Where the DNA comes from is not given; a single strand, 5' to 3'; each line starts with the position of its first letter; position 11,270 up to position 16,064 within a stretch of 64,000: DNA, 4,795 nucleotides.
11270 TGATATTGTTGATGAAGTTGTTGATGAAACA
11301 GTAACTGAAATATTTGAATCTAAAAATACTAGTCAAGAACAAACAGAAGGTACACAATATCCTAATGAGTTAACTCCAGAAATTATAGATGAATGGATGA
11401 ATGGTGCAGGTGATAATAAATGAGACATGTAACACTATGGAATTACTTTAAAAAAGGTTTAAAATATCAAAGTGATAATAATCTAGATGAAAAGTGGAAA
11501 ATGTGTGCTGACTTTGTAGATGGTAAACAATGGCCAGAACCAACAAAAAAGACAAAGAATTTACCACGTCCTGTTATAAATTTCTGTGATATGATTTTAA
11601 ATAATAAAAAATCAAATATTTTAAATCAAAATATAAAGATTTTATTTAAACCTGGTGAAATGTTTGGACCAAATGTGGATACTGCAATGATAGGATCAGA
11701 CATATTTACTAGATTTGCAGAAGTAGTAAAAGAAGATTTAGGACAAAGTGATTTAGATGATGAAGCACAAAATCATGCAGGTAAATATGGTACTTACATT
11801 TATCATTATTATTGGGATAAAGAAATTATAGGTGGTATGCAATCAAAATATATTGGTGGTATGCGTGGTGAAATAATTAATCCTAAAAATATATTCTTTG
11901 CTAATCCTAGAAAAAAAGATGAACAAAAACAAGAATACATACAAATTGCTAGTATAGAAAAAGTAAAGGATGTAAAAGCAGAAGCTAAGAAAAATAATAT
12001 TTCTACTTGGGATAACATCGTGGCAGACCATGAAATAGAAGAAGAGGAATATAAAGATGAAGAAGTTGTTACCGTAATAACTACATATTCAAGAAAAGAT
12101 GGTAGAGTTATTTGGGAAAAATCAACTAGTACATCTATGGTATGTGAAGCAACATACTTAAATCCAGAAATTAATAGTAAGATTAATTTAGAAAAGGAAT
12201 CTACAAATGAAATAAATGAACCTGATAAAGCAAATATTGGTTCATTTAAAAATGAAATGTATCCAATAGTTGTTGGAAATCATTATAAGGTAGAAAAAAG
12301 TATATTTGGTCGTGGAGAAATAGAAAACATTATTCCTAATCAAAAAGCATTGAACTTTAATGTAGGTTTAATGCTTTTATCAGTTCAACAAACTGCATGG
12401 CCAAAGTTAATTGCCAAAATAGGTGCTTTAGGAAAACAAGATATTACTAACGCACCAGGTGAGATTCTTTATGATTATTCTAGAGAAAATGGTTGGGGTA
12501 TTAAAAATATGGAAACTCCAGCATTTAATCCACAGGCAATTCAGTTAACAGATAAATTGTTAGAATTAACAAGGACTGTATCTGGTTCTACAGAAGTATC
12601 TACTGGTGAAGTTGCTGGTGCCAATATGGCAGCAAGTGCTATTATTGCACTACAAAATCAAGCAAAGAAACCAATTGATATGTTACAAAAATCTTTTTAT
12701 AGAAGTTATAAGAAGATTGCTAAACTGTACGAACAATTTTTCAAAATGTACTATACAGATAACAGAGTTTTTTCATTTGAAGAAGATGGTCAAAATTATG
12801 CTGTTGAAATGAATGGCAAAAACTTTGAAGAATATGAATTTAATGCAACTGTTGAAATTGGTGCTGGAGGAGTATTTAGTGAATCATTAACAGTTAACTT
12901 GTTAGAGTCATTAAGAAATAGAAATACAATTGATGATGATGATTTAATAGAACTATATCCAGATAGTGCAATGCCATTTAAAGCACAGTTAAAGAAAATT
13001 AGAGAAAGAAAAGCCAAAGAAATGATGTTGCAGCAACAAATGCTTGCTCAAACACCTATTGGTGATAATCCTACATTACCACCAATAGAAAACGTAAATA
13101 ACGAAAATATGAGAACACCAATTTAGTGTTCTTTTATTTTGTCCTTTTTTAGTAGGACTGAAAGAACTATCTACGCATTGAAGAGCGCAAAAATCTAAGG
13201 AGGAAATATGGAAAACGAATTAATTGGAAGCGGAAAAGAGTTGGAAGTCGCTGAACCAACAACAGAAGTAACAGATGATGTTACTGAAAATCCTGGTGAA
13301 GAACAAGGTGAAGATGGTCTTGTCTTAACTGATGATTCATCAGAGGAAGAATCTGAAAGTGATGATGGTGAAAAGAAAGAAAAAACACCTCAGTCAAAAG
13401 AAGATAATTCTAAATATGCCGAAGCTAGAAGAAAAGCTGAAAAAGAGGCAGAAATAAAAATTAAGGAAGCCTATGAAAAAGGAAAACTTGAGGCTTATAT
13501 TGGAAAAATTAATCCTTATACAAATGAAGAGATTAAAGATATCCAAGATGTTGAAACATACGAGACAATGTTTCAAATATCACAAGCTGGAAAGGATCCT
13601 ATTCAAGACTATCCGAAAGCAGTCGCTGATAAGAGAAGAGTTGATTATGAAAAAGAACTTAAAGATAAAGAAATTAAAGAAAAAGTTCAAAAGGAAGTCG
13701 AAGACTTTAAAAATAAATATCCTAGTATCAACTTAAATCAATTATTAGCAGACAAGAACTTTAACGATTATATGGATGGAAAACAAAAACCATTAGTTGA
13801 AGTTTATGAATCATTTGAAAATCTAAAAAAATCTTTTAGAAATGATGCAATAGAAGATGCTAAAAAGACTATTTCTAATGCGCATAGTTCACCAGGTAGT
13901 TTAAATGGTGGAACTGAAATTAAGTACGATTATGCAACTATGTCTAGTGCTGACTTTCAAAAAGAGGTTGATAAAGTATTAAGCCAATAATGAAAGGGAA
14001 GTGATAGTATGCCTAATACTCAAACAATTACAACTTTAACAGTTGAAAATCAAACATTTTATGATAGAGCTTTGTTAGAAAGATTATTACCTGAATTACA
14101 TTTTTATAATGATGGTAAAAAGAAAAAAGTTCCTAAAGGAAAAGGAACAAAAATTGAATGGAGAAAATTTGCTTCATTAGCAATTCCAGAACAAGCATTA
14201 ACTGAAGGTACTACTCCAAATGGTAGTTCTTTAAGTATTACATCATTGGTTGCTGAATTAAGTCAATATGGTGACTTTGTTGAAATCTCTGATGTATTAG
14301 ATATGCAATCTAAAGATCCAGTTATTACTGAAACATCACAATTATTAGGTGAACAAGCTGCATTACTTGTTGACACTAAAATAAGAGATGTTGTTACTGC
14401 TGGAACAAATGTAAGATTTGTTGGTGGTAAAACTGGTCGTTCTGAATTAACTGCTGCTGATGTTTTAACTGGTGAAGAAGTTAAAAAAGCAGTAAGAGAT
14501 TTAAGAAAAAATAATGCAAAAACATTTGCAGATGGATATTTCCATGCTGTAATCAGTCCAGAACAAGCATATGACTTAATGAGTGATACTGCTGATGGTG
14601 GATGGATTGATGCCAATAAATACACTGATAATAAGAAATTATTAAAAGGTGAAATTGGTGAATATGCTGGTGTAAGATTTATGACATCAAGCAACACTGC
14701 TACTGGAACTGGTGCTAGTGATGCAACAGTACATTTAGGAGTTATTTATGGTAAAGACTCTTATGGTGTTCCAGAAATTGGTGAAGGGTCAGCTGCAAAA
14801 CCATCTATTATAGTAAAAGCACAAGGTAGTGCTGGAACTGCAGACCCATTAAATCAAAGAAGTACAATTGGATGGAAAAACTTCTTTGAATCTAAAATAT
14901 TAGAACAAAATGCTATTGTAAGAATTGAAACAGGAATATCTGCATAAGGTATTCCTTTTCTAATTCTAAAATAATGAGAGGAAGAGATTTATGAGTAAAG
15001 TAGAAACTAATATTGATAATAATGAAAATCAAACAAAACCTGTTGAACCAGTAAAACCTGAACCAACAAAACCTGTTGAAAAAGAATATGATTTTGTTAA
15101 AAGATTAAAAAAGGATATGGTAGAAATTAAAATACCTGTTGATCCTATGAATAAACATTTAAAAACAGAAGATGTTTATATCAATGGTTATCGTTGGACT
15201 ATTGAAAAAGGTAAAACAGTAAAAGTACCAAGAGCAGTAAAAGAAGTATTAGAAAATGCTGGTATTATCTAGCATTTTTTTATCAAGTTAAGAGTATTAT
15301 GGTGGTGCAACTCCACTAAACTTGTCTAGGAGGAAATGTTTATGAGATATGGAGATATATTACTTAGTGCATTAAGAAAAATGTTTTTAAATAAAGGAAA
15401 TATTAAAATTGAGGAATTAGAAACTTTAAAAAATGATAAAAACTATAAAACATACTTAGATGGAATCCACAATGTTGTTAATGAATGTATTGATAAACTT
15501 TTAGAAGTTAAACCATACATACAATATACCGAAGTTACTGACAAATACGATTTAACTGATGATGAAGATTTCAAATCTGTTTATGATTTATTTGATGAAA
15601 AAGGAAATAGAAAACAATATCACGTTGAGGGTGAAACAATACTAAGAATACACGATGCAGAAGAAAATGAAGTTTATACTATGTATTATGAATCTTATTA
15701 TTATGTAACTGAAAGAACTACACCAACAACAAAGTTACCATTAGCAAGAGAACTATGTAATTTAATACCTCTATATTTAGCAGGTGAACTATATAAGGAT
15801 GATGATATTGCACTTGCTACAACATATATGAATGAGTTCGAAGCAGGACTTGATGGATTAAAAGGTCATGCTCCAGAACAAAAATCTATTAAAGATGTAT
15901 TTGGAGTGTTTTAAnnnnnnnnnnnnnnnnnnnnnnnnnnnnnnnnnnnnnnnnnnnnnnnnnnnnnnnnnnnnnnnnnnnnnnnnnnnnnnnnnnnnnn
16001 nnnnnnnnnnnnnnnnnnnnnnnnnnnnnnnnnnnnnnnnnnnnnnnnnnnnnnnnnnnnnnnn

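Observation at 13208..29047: Structural module lacks sheath, tube and chaperone-frameshift genes and is dominated by a 2,121-aa protein with two HExxH motifs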

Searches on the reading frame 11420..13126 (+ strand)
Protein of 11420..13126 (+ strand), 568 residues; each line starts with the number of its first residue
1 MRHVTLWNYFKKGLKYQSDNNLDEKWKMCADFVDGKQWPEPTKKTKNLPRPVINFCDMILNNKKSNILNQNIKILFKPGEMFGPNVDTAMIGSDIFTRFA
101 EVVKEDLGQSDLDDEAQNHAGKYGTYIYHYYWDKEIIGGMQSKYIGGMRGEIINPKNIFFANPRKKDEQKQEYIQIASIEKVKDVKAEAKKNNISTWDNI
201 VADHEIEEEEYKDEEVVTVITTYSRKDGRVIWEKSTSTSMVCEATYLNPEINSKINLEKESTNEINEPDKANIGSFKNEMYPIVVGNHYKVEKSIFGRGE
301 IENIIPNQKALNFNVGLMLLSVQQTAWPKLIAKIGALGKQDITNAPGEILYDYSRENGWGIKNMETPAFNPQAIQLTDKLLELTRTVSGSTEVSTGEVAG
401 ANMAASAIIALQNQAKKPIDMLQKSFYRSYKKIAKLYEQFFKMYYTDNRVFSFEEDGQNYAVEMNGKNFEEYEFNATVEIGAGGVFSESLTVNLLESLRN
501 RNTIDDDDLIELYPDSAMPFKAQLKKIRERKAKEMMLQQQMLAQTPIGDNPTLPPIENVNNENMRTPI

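Call 17: search_protein_families(library=ncbifam, proteins=[window:11420-13126:+], max_evalue=0.01)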
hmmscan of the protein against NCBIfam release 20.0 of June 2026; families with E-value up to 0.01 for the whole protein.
window:11420-13126:+ (568 aa): 0 families

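Call 22: search_solved_structures(query=window:11420-13126:+, max_evalue=0.01)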
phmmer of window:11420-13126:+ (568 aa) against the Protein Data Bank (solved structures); distinct sequences matched with E-value up to 0.01: 0.

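Call 27: search_protein_families(library=pfam, proteins=[window:11420-13126:+], max_evalue=0.001)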
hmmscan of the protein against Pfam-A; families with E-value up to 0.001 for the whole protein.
window:11420-13126:+ (568 aa): 1 family
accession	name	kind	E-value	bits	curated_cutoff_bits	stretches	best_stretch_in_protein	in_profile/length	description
PF16510.12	P22_portal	-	2.9e-11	43.1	26.1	1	10-466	4-467/594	Phage P22-like portal protein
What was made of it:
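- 11420..13126 (+): Portal protein, P22-like (568 aa). Pfam PF16510 P22_portal, E 2.9e-11, 43.1 bits against a cut-off of 26.1 (call 27).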

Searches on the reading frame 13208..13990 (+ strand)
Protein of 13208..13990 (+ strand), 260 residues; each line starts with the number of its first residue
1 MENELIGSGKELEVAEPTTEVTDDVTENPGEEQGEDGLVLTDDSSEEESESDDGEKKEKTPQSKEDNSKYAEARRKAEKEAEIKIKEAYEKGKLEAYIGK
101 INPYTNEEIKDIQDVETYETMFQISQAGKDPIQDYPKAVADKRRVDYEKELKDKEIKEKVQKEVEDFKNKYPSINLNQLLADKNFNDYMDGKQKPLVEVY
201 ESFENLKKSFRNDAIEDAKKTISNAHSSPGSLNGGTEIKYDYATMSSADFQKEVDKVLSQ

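Call 27: search_protein_families(library=pfam, proteins=[window:13208-13990:+], max_evalue=0.001)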
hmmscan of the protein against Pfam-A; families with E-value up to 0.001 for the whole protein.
window:13208-13990:+ (260 aa): 0 families
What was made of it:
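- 13208..13990 (+): Probable scaffold protein (260 aa, acidic N-terminus). No family matched (call 27).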

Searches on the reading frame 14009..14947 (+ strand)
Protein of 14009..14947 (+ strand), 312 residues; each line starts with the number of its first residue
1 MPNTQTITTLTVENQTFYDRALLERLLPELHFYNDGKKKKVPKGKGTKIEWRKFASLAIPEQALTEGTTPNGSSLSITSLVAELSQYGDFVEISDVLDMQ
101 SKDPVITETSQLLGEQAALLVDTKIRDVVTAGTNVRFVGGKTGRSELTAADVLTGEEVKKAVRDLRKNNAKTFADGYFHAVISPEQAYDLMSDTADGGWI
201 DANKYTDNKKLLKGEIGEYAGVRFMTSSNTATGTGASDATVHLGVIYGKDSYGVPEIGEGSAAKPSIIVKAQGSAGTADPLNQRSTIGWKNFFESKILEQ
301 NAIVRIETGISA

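Call 7: search_dna_similar(query=window:14009-14947:+, collection=phages, mode=protein, max_rows=30)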
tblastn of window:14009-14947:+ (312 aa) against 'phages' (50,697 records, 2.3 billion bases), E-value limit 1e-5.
Records with a match: 73; places in all: 73; records where one place covers at least 80% of the query: 36.
Best place of each record, by identity: <60% 73.
By first word of the organism name: Streptomyces 29; Bacillus 15; Bacteriophage 11; Caudoviricetes 5; Alteromonas 4; Paenibacillus 2; Caudovirales 2; Pseudoalteromonas 1; Bacteroides 1; Stenotrophomonas 1; and 2 more.
By host as written in the record: - 18; Streptomyces griseus ATCC 10137 10; Streptomyces scabiei RL-34 7; Bacillus megaterium 6; Bacillus megaterium Km 5; Streptomyces viridochromogenes DSM40736 4; Streptomyces lividans JI 1326 4; Alteromonas macleodii str. 'Balearic Sea AD45' 3; and 13 more.
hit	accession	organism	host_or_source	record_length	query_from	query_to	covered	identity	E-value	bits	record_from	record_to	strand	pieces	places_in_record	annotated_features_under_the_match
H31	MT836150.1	Bacteriophage sp.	human fecal samples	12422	10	307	96%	43.9%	4e-62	218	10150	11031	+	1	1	record has no annotation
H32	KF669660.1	Bacillus phage Pony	Bacillus megaterium Km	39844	4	309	98%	40.9%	2e-58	208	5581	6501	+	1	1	hypothetical protein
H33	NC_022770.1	Bacillus phage Pony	Bacillus megaterium Km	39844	4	309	98%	40.9%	2e-58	208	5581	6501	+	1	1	major head protein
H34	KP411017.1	Bacillus phage Palmer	Bacillus megaterium strain Km Sp-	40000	4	309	98%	40.9%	2e-58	208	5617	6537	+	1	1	capsid protein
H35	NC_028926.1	Bacillus phage Palmer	Bacillus megaterium strain Km Sp-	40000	4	309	98%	40.9%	2e-58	208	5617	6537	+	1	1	major head protein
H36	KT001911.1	Bacillus phage Pavlov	Bacillus megaterium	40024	4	309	98%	40.9%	2e-58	208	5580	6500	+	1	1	hypothetical protein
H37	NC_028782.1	Bacillus phage Pavlov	Bacillus megaterium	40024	4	309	98%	40.9%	2e-58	208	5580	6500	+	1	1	major head protein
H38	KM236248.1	Bacillus phage Pookie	Bacillus megaterium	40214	4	309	98%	40.9%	2e-58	208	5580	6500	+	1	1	capsid protein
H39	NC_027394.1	Bacillus phage Pookie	Bacillus megaterium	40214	4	309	98%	40.9%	2e-58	208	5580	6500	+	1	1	major head protein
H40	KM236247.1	Bacillus phage Pascal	Bacillus megaterium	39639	3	309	98%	40.4%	1e-58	208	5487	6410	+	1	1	capsid protein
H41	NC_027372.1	Bacillus phage Pascal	Bacillus megaterium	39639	3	309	98%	40.4%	1e-58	208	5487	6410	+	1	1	major head protein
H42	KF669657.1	Bacillus phage poppyseed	Bacillus megaterium Km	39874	4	309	98%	40.6%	3e-58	207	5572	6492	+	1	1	capsid protein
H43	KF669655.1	Bacillus phage Page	Bacillus megaterium Km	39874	4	309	98%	40.6%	3e-58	207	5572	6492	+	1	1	hypothetical protein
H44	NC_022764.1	Bacillus phage Page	Bacillus megaterium Km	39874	4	309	98%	40.6%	3e-58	207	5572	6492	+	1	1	major head protein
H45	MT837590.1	Bacteriophage sp.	human fecal samples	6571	3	311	94%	41.3%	6e-37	210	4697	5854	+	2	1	record has no annotation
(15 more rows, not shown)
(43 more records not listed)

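Call 17: search_protein_families(library=ncbifam, proteins=[window:14009-14947:+], max_evalue=0.01)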
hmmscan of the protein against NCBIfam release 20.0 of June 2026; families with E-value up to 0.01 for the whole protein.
window:14009-14947:+ (312 aa): 1 family
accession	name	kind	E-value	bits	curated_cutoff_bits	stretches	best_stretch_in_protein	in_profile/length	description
TIGR04387.1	capsid_maj_N4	equivalog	6.7e-71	239.2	60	1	6-308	2-322/324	N4-gp56 family major capsid protein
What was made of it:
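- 14009..14947 (+): Major capsid protein, N4-gp56 family (312 aa). NCBIfam TIGR04387, E 6.7e-71, 239 bits against a cut-off of 60 (call 17).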

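Call 21: search_solved_structures(query=window:14009-14947:+, max_evalue=0.01)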
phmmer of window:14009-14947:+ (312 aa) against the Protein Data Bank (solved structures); distinct sequences matched with E-value up to 0.01: 0.

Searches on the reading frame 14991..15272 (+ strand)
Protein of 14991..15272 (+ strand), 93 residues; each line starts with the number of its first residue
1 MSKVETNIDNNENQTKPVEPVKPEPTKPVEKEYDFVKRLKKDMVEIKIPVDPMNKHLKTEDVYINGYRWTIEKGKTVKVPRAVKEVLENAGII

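Call 4: search_protein_families(library=pfam, proteins=[window:14991-15272:+], max_evalue=0.01)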
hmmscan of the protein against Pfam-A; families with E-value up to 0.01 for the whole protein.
window:14991-15272:+ (93 aa): 0 families

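Call 5: search_protein_families(library=phrogs, proteins=[window:14991-15272:+], max_evalue=0.01)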
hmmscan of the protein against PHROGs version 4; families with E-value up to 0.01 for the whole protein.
window:14991-15272:+ (93 aa): 1 family
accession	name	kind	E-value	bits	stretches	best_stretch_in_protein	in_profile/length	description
phrog_15239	-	unknown function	1.7e-08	35.3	1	26-90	7-70/96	-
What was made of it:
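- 14991..15272 (+): 93-aa protein of unknown role (head or connector accessory?). The only match is phrog_15239, of unknown function, E 1.7e-8 (call 5).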

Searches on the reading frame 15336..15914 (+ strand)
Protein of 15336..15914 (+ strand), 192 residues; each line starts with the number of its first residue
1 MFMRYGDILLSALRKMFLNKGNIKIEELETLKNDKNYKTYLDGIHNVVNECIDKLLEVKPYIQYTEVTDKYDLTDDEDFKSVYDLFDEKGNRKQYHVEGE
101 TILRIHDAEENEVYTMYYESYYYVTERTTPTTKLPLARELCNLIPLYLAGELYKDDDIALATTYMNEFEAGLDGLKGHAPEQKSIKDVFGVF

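Call 4: search_protein_families(library=pfam, proteins=[window:15336-15914:+], max_evalue=0.01)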
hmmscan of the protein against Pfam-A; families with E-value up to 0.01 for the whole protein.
window:15336-15914:+ (192 aa): 0 families

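Call 5: search_protein_families(library=phrogs, proteins=[window:15336-15914:+], max_evalue=0.01)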
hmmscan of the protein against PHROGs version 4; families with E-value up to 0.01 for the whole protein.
window:15336-15914:+ (192 aa): 1 family
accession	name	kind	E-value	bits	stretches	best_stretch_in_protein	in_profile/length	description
phrog_13046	-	unknown function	1.1e-08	36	1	73-191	73-192/193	-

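Call 17: search_protein_families(library=ncbifam, proteins=[window:15336-15914:+], max_evalue=0.01)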
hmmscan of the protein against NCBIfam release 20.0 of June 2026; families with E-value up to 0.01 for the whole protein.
window:15336-15914:+ (192 aa): 0 families

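Call 20: search_solved_structures(query=window:15336-15914:+, max_evalue=1)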
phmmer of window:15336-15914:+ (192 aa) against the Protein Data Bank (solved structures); distinct sequences matched with E-value up to 1: 1.
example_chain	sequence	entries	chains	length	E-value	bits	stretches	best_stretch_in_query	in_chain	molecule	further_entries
4nnz_A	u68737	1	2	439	0.95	12.4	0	89-139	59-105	Probable zinc protease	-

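Call 71: search_protein_representatives(protein=window:15336-15914:+)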
Query: 192 residues. Proteins with E-value up to 0.001 (for the whole library): 289; up to 1e-10: 62; up to 1e-30: 3. The best 150 are listed.
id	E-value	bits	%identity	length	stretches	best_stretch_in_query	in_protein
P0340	1.5e-82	292.2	72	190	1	3-192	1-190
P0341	2.2e-35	138.4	45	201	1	3-180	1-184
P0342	8.7e-34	133.2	42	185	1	3-192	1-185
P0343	3.2e-29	118.3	42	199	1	3-179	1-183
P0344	6.3e-23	97.8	38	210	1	4-189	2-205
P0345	1.1e-21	93.7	39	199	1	3-177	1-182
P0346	1.7e-20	89.9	38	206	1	3-178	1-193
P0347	3.8e-19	85.5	38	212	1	3-174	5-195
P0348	4.1e-19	85.4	44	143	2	131-189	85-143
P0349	4.1e-19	85.4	35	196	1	4-184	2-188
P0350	1.6e-18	83.5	38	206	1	3-176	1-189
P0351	1.9e-18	83.2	35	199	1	5-192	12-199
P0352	1.7e-17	80.1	34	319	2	62-174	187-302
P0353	2.2e-17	79.7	47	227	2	121-180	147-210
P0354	2.2e-17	79.7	36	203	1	2-192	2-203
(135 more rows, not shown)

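Call 73: search_solved_structures(query=A4, max_evalue=10, show_alignments=2)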
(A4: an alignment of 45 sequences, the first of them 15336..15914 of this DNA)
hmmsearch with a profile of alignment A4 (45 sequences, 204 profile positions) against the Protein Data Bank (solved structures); distinct sequences matched with E-value up to 10: 1.
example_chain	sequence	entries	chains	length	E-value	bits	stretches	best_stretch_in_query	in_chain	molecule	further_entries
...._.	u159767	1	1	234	1.7e-06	31.2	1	70-191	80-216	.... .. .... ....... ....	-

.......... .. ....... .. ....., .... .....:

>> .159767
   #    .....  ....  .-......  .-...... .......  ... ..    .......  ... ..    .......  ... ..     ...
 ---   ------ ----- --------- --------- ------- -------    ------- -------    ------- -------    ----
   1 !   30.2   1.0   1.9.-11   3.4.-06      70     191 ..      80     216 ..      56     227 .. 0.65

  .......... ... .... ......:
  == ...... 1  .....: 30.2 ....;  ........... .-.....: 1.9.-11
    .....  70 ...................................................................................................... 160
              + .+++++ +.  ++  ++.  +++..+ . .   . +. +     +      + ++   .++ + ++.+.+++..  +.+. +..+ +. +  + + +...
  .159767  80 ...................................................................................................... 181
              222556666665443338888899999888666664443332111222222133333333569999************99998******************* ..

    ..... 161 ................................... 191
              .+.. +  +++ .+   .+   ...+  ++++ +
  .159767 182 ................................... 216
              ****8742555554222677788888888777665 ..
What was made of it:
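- The adaptor profile hits only a solved head-to-tail adaptor (call 73).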

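Call 74: search_protein_families(library=phrogs, alignment_id=A4, max_evalue=0.001)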
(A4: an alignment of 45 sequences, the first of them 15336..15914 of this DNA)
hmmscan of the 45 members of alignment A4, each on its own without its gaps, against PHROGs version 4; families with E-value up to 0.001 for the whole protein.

A. member 1, window:15336-15914:+ (192 aa): 1 family
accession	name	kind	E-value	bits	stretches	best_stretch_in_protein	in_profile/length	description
phrog_13046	-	unknown function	1.1e-08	36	1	73-191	73-192/193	-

B. families by the number of members that match (of 45 scanned): 3 families
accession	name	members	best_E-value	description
phrog_13046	-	40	8.7e-16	-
phrog_2125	-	8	1.2e-06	virion structural protein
phrog_2941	-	1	0.00076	virion structural protein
